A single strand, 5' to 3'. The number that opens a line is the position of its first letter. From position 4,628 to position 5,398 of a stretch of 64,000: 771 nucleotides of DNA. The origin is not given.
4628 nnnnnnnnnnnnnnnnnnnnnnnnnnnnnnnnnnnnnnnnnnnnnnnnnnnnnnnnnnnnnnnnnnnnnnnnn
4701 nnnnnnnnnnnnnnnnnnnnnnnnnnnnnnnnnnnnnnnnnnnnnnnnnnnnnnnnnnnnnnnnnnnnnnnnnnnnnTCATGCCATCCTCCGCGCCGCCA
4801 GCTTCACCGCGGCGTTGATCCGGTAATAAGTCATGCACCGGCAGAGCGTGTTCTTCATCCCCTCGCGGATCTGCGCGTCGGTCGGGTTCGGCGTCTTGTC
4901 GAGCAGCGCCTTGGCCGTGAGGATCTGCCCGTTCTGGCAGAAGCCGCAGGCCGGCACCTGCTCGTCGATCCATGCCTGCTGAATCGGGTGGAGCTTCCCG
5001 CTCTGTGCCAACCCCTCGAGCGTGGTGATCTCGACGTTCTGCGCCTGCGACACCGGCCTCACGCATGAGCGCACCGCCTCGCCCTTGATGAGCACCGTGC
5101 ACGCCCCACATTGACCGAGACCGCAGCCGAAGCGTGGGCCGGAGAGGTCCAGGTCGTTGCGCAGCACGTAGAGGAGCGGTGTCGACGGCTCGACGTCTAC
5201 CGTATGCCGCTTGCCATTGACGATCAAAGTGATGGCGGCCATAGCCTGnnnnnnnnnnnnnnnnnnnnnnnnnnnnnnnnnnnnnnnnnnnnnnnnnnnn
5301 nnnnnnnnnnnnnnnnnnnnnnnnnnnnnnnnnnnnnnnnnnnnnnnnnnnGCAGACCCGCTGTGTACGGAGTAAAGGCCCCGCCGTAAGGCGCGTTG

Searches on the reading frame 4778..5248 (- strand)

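Call 51: search_protein_families(library=pfam, proteins=[window:4778-5248:-], max_evalue=0.00001)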
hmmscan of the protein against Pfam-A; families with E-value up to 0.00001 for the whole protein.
window:4778-5248:- (156 aa): 2 families
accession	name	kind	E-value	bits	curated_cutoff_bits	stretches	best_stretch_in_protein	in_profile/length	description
PF01799.25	Fer2_2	-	3.8e-27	94.6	30.3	1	76-149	1-75/75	[2Fe-2S] binding domain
PF00111.32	Fer2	-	1.4e-08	34.9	21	1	9-62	2-55/77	2Fe-2S iron-sulfur cluster binding domain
